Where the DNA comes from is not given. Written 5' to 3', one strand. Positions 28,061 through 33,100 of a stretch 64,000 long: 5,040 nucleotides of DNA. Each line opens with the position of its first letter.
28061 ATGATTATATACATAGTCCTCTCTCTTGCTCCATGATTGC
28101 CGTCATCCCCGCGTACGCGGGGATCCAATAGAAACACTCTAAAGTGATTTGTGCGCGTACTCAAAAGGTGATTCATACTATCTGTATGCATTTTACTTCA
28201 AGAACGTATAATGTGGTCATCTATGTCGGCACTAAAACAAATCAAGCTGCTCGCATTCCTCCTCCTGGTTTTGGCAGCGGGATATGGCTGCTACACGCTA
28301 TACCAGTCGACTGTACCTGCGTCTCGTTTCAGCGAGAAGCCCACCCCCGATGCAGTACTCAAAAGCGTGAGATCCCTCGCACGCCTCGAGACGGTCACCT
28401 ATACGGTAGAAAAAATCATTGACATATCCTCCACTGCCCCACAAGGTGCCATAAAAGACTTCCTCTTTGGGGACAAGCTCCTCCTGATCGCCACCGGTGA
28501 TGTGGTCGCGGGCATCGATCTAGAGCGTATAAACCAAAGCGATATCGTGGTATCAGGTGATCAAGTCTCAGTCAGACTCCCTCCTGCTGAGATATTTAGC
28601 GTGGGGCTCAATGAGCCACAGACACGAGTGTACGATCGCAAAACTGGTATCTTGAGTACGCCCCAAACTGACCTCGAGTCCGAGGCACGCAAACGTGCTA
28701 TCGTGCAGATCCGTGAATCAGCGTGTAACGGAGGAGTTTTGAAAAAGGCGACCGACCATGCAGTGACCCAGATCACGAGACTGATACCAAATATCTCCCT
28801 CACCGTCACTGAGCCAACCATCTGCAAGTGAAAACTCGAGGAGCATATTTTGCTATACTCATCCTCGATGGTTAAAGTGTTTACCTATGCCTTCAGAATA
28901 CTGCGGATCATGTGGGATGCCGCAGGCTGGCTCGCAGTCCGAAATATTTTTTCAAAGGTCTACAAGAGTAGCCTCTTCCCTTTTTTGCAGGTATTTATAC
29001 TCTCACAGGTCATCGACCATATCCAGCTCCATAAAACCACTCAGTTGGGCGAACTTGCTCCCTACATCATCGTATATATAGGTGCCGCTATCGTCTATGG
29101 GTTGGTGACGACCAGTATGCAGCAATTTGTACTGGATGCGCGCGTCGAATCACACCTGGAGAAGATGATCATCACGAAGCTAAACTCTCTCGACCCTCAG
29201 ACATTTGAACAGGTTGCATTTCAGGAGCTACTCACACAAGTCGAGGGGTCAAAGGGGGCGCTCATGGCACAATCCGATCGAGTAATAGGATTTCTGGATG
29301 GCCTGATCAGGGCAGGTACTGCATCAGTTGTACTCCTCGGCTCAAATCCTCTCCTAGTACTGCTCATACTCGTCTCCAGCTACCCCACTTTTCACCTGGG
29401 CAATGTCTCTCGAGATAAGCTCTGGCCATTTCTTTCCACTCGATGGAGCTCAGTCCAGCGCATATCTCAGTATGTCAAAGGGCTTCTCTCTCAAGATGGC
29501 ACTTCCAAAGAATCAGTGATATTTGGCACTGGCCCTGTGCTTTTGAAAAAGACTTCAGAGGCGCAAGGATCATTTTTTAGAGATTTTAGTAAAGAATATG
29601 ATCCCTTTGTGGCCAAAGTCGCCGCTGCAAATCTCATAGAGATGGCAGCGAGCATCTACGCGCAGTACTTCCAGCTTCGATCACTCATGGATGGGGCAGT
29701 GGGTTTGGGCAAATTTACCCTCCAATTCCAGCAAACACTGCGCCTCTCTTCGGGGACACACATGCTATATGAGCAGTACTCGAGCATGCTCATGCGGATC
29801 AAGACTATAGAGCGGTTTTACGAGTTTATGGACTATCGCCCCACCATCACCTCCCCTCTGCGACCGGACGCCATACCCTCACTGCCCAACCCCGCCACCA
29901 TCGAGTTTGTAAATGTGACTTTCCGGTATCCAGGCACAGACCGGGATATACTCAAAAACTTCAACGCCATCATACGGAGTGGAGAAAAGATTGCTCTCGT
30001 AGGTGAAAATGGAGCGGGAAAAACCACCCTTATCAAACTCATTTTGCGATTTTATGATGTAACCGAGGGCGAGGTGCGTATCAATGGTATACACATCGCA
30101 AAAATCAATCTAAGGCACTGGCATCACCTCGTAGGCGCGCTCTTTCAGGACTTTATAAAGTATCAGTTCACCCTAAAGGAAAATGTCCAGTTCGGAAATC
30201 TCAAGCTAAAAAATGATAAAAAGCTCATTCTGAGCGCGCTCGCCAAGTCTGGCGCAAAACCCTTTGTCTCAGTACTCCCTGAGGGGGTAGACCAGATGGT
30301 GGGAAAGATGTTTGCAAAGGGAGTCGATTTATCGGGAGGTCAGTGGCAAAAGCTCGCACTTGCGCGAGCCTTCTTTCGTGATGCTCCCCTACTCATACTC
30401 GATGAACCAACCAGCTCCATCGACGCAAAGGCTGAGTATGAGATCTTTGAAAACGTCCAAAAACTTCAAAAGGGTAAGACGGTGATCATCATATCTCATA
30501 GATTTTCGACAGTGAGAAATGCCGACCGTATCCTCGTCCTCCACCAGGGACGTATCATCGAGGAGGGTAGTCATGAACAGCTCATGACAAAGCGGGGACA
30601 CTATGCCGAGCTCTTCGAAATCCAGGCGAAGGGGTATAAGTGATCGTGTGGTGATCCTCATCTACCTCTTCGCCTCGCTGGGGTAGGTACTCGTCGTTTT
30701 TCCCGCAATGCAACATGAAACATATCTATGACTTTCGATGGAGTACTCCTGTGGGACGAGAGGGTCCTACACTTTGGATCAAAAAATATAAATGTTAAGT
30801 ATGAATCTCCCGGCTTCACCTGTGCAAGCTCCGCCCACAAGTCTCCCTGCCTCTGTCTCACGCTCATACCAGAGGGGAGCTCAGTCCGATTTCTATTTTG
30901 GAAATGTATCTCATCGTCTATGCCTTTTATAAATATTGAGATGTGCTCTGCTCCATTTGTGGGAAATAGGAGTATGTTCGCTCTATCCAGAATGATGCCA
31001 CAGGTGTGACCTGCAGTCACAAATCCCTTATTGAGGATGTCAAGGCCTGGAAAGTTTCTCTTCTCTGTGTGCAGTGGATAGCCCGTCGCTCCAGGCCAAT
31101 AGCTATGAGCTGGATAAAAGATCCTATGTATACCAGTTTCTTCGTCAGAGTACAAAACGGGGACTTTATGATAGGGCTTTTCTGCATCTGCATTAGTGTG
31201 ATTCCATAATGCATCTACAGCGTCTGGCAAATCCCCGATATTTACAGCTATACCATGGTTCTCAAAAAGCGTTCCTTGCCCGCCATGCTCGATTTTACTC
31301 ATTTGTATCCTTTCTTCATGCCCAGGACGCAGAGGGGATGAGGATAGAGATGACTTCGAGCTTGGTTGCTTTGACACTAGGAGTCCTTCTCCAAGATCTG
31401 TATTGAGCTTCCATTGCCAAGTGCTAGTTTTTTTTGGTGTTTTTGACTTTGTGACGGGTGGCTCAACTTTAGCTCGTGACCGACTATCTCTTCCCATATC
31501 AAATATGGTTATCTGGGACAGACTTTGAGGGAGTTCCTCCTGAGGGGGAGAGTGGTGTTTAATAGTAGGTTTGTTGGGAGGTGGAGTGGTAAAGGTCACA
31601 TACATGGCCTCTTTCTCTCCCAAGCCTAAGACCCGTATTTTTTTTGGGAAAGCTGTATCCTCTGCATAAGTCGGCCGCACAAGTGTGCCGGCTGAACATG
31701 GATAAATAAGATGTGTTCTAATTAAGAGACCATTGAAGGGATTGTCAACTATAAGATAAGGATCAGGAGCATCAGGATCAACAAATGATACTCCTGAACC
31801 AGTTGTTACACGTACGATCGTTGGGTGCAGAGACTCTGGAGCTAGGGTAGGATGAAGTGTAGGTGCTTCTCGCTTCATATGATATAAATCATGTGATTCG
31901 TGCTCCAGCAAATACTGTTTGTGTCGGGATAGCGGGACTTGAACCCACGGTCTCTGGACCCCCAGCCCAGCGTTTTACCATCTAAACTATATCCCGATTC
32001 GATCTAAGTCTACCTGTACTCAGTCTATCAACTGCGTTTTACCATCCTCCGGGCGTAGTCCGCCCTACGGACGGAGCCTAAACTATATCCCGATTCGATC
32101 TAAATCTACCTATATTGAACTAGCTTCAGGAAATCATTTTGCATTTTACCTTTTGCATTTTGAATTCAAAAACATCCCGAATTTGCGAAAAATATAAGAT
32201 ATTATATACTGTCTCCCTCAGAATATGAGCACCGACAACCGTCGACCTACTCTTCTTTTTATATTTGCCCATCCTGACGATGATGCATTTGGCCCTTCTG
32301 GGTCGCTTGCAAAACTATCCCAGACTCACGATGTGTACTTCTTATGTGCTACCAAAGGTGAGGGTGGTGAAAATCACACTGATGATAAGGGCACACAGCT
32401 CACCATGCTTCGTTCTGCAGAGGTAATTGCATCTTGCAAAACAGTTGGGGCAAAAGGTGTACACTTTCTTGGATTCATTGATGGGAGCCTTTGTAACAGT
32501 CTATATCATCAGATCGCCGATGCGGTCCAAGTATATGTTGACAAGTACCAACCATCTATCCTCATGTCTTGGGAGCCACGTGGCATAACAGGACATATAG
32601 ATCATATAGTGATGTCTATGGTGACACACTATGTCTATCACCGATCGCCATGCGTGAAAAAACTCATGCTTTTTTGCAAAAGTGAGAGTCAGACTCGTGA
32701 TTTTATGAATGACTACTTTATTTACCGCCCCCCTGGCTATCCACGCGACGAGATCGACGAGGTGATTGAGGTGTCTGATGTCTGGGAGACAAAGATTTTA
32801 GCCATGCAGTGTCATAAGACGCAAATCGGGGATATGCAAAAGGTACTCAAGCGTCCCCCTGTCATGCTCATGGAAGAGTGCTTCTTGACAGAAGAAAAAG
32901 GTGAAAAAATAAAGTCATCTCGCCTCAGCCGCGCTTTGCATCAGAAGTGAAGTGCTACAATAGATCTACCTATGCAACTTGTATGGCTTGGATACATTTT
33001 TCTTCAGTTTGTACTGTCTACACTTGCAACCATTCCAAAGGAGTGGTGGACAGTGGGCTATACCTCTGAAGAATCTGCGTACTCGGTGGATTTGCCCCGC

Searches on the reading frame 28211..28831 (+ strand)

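Call 74: search_protein_families(library=pfam, proteins=[window:28211-28831:+], max_evalue=0.001)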
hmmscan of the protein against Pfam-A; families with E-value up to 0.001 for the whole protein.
window:28211-28831:+ (206 aa): 1 family
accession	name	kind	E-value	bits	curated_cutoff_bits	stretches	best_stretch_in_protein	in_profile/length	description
PF14014.11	DUF4230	-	1.7e-29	103.2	27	1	51-194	1-140/148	Protein of unknown function (DUF4230)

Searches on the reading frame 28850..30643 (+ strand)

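Call 74: search_protein_families(library=pfam, proteins=[window:28850-30643:+], max_evalue=0.001)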
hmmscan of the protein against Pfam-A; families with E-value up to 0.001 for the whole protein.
window:28850-30643:+ (597 aa): 4 families
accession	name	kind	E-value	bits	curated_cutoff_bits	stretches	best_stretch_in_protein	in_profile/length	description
PF00005.33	ABC_tran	-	5.9e-30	105.1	25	1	368-522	1-137/137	ABC transporter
PF13304.12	AAA_21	-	3.7e-09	37.5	27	0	494-550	238-298/304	AAA domain, putative AbiEii toxin, Type IV TA system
PF02463.25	SMC_N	-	3.3e-08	33.7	40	1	493-564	136-211/220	RecF/RecN/SMC N terminal domain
PF02367.23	TsaE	-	5.2e-05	23.6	26.6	0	367-406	10-49/128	Threonylcarbamoyl adenosine biosynthesis protein TsaE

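Call 103: search_protein_families(library=ncbifam, proteins=[window:28850-30643:+], max_evalue=0.00001)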
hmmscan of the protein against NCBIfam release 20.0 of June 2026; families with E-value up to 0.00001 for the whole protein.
window:28850-30643:+ (597 aa): 187 families (the best 25 are shown)
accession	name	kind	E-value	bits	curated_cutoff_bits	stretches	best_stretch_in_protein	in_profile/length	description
TIGR02203.1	MsbA_lipidA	equivalog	4.8e-79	266.4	602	1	224-594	209-571/572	lipid A export permease/ATP-binding protein MsbA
TIGR02204.1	MsbA_rel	hypoth_equivalog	3.9e-75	253.6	780.4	1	315-592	303-575/576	ABC transporter, permease/ATP-binding protein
NF052233.1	CphA_assoc_ABC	equivalog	1.5e-68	231.9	880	1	320-594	480-745/766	cyanophycin metabolism-associated ABC transporter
NF045513.1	HepA_fam_ABC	equivalog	1.1e-65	222.3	725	1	350-592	373-609/610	heterocyst formation ABC transporter subunit HepA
TIGR03375.1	type_I_sec_LssB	subfamily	1.1e-65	222.2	693.1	1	349-581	464-691/696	type I secretion system permease/ATPase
NF010178.0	PRK13657.1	equivalog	2.1e-65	221.3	733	1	312-592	298-570/588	glucan ABC transporter ATP-binding protein/ permease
TIGR00958.1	3a01208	subfamily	1.3e-64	218.7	874.6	1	278-588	409-710/711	antigen peptide transporter 2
TIGR01846.1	type_I_sec_HlyB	subfamily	2.3e-63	214.6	725.55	1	348-593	453-693/694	type I secretion system permease/ATPase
NF008381.0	PRK11176.1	equivalog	8.4e-63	212.6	867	1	350-593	341-580/582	lipid A ABC transporter ATP-binding protein/permease MsbA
TIGR02857.1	CydD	equivalog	8.4e-60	203.2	435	1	321-564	295-529/529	thiol reductant ABC exporter subunit CydD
NF008364.0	PRK11160.1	equivalog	3.1e-56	191.1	630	1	316-589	307-572/575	heme ABC transporter ATP-binding protein/permease CydC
NF000474.1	tet_ABC_46_A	exception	9.7e-56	189.4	1250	1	274-594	259-570/574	tetracycline efflux ABC transporter Tet(46) subunit A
TIGR03796.1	NHLM_micro_ABC1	equivalog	6e-55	186.7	853.3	1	350-589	477-709/710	NHLP family bacteriocin export ABC transporter peptidase/permease/ATPase subunit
NF008379.0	PRK11174.1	equivalog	1.1e-54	186.1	684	1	363-591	361-583/588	heme ABC transporter permease/ATP-binding protein CydD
TIGR01192.1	chvA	subfamily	2.4e-54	185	585.4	1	322-590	305-568/585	glucan export ABC transporter ATP-binding protein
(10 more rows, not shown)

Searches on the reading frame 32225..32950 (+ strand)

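Call 74: search_protein_families(library=pfam, proteins=[window:32225-32950:+], max_evalue=0.001)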
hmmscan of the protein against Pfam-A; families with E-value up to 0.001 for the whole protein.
window:32225-32950:+ (241 aa): 1 family
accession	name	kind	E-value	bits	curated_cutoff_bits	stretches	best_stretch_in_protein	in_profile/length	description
PF02585.22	PIG-L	-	1.1e-23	84.6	28.2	1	11-134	1-125/129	GlcNAc-PI de-N-acetylase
